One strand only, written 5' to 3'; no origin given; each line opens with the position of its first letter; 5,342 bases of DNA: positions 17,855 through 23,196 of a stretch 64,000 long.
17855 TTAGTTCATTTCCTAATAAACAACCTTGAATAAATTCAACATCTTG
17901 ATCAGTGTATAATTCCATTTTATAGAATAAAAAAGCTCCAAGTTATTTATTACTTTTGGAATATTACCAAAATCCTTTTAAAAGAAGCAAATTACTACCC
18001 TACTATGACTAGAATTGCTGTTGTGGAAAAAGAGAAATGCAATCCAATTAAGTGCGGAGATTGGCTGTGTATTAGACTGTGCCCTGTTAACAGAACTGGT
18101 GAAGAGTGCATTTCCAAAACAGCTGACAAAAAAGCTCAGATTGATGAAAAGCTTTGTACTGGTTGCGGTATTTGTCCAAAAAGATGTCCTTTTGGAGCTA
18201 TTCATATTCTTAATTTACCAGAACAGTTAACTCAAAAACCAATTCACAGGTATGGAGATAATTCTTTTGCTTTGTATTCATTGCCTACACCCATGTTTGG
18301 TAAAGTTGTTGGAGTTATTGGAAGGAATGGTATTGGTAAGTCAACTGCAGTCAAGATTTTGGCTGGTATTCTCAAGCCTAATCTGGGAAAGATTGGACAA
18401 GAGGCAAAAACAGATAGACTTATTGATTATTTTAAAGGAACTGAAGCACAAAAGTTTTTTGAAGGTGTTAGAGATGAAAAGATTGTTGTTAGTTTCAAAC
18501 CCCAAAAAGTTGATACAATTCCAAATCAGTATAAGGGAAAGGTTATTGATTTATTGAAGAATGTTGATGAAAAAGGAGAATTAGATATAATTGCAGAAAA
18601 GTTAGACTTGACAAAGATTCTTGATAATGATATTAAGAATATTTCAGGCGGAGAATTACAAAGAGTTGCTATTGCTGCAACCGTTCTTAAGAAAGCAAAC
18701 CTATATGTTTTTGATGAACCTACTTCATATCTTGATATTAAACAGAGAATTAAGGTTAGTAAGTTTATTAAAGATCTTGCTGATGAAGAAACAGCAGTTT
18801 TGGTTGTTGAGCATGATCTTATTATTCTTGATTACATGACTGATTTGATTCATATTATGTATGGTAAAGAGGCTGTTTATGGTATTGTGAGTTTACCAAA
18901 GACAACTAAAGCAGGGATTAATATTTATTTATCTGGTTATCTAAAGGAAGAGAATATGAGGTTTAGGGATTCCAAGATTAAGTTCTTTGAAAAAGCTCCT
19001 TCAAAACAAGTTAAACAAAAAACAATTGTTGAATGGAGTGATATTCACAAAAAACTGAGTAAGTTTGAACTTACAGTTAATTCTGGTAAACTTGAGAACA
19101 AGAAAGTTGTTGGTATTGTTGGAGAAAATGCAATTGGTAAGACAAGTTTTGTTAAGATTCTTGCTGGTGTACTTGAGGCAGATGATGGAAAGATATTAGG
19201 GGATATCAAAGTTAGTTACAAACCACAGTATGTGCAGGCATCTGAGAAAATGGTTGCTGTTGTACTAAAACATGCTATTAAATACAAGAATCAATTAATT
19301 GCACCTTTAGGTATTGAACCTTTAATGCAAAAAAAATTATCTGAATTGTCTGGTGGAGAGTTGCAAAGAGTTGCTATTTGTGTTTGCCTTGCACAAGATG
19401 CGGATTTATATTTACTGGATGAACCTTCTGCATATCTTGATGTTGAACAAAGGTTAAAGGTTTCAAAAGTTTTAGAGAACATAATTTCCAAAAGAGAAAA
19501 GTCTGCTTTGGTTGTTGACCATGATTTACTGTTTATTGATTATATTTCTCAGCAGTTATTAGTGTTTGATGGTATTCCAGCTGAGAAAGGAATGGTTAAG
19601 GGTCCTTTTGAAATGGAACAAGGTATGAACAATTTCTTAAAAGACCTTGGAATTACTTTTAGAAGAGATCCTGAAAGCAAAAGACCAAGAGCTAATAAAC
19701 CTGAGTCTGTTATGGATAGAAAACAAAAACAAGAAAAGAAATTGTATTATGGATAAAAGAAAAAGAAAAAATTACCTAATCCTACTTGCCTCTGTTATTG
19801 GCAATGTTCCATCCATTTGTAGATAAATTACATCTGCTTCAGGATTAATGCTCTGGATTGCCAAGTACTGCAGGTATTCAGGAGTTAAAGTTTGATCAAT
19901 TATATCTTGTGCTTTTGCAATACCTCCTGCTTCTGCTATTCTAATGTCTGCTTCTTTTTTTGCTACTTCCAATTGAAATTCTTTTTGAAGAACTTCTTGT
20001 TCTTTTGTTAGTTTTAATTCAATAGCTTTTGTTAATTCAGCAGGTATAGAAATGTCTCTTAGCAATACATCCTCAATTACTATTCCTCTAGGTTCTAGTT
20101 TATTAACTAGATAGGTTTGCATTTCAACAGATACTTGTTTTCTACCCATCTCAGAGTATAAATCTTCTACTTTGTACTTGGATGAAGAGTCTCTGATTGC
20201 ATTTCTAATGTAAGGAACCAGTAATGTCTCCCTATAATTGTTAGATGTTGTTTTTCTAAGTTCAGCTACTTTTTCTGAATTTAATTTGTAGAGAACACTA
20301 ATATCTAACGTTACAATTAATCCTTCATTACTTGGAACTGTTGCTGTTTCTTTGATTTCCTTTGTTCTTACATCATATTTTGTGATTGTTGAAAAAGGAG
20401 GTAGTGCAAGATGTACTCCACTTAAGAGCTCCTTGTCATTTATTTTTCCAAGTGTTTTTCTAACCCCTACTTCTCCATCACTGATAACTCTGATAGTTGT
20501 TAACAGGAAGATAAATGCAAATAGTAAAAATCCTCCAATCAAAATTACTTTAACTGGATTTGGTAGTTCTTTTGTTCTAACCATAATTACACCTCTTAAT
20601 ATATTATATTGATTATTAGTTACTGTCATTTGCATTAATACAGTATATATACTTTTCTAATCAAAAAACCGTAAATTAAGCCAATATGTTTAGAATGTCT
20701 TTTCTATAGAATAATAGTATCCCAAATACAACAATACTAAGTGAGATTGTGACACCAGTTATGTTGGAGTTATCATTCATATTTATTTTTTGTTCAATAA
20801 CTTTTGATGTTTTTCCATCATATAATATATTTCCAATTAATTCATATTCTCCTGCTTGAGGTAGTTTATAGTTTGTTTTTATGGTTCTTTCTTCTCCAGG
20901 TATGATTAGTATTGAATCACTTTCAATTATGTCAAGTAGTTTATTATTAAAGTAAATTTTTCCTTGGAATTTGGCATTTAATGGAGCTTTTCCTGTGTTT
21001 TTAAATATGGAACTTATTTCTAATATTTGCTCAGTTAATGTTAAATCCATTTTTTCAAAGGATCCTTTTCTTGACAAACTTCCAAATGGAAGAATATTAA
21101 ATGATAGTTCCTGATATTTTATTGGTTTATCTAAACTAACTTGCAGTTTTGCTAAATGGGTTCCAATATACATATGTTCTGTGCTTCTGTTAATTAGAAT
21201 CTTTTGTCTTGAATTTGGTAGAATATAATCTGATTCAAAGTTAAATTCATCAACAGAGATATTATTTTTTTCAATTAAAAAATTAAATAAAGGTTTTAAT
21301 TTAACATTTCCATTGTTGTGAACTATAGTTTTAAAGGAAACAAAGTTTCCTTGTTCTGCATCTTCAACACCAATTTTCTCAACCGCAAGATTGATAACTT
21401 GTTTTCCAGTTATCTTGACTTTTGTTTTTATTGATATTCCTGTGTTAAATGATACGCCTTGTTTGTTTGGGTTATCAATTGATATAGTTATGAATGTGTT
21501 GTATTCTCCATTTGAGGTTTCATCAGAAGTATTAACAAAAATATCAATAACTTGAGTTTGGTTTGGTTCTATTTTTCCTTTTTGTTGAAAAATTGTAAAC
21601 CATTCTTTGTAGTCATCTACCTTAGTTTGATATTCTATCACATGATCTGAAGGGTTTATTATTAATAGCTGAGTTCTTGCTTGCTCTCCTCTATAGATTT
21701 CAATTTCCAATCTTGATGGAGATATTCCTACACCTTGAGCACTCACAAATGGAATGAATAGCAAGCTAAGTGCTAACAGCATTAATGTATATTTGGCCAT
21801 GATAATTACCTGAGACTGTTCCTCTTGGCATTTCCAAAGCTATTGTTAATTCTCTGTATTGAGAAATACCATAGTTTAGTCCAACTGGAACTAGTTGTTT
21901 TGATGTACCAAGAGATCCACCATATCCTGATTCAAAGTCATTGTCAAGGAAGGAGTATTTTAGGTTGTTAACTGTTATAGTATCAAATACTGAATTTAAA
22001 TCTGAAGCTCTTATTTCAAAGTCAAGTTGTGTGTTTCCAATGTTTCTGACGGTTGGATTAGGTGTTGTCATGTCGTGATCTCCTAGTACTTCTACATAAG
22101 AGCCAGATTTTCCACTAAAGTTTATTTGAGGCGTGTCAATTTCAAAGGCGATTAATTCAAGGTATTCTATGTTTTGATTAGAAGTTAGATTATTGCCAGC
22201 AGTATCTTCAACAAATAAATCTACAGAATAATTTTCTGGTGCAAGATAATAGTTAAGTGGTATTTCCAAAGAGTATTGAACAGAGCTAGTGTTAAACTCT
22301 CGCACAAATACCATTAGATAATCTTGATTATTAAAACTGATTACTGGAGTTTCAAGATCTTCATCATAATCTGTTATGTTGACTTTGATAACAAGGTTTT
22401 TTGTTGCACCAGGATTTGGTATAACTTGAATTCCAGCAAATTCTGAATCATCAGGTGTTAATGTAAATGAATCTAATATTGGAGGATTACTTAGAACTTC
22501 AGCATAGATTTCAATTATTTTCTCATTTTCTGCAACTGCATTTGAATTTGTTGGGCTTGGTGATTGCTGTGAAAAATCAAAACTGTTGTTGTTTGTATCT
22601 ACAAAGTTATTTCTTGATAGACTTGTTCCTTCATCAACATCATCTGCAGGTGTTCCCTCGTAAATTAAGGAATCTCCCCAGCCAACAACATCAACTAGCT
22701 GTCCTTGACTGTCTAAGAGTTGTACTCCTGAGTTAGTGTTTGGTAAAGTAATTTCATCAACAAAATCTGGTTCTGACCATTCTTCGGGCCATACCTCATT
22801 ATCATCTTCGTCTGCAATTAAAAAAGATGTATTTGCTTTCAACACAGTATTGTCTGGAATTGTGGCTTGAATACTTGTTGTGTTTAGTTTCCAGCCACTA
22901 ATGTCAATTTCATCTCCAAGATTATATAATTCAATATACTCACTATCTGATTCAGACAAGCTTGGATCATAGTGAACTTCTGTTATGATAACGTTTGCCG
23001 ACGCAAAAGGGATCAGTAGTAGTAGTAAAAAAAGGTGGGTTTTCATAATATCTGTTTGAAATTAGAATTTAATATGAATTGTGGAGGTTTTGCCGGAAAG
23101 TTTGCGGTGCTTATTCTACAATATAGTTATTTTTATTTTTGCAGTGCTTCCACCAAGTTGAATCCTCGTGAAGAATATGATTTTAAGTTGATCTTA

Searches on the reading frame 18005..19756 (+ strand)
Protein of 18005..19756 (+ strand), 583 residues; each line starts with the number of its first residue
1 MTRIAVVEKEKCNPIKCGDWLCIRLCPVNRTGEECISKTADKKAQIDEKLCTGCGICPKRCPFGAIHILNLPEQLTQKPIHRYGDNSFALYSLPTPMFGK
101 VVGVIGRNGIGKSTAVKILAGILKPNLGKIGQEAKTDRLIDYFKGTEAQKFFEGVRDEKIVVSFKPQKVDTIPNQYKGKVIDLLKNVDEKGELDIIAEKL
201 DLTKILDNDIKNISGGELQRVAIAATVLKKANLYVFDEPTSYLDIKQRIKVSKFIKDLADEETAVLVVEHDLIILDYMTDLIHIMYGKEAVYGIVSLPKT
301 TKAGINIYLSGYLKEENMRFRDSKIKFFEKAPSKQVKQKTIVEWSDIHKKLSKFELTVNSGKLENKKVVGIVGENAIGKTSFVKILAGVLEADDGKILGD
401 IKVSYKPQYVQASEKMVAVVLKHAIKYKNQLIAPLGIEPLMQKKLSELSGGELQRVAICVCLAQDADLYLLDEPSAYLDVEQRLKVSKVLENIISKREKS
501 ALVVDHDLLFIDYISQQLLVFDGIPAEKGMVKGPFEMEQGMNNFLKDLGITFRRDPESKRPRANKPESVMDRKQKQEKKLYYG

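Call 18: search_protein_families(library=pfam, proteins=[window:18005-19756:+], max_evalue=0.001)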
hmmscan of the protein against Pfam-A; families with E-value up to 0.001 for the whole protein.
window:18005-19756:+ (583 aa): 11 families
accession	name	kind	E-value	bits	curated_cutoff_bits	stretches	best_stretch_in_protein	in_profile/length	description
PF00005.33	ABC_tran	-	4e-40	138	25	2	99-241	11-137/137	ABC transporter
PF02463.25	SMC_N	-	4.3e-12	46.4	40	1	95-286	20-213/220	RecF/RecN/SMC N terminal domain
PF13304.12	AAA_21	-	4.1e-11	43.9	27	0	102-132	2-41/304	AAA domain, putative AbiEii toxin, Type IV TA system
PF04068.21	Fer4_RLI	-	5.9e-10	39.1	23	1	2-33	1-34/35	Possible Fer4-like domain in RNase L inhibitor, RLI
PF14697.11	Fer4_21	-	7.1e-07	29.7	35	1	5-67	1-58/59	4Fe-4S dicluster domain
PF12837.12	Fer4_6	-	3.5e-06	27.1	25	1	44-66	2-24/24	4Fe-4S binding domain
PF00037.32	Fer4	-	1.7e-05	24.8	21.1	1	45-66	2-23/24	4Fe-4S binding domain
PF13476.12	AAA_23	-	0.00012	23.2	27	0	100-205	20-130/201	AAA domain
PF12838.12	Fer4_7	-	0.00012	22.9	27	1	15-65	3-52/52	4Fe-4S dicluster domain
PF13175.12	AAA_15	-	0.00023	21.3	32.1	0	368-429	25-55/374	AAA ATPase domain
PF00910.28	RNA_helicase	-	0.00081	20.3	21.5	0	104-165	3-57/105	RNA helicase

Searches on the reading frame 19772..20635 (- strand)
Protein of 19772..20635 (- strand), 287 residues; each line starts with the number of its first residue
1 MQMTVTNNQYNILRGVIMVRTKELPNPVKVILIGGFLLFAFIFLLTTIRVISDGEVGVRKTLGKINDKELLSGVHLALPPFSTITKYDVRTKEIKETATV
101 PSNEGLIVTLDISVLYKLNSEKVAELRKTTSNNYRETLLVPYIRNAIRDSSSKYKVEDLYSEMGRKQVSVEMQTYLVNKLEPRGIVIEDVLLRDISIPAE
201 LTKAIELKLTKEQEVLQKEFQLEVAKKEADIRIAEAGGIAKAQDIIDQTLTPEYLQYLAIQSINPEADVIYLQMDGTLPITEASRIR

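Call 29: search_protein_families(library=pfam, proteins=[window:19772-20635:-], max_evalue=0.01)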
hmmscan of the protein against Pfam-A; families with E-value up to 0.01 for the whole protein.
window:19772-20635:- (287 aa): 3 families
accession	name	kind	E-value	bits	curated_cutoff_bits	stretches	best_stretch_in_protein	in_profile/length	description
PF01145.31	Band_7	-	1.3e-34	120.2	23.6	1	50-229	2-176/176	SPFH domain / Band 7 family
PF13421.11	Band_7_1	-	0.0013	18.8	24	1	143-208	141-206/211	SPFH domain-Band 7 family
PF03748.19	FliL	-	0.0036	18.2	24.6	0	109-194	24-99/103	Flagellar basal body-associated protein FliL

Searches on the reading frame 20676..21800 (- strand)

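Call 29: search_protein_families(library=pfam, proteins=[window:20676-21800:-], max_evalue=0.01)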
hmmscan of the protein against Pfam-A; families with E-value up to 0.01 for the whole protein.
window:20676-21800:- (374 aa): 4 families
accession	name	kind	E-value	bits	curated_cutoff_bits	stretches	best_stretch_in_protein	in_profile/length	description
PF22076.2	Cep192_D6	-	1.7e-08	35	35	1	25-113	5-94/101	Cep192 domain 6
PF24507.1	Ig_CFAP65_4th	-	3.6e-05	24.5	27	1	45-91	2-48/76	CFAP65, fourth Ig-like domain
PF19190.6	BACON_2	-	0.0034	17.7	25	1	26-108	4-83/94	Viral BACON domain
PF00635.32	Motile_Sperm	-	0.0052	17.1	25.9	0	27-101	5-82/109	MSP (Major sperm protein) domain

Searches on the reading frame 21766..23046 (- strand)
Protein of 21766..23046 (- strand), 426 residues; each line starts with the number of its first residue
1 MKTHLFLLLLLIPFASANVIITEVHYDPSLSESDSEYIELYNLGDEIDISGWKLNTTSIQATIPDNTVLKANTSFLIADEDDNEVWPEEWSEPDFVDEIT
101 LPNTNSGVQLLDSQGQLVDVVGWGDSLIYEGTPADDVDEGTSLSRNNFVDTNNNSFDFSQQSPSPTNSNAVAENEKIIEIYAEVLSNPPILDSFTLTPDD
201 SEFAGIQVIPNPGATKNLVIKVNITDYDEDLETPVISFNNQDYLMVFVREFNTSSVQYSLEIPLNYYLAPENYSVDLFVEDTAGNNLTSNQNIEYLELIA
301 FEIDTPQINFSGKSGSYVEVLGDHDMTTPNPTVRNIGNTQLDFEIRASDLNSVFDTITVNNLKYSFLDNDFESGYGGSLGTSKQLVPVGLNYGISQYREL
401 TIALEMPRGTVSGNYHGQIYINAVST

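Call 18: search_protein_families(library=pfam, proteins=[window:21766-23046:-], max_evalue=0.001)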
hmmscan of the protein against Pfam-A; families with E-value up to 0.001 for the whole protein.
window:21766-23046:- (426 aa): 1 family
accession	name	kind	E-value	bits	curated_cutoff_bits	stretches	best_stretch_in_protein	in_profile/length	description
PF00932.25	LTD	-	1.1e-17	64.8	34.3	1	15-124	4-108/109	Lamin Tail Domain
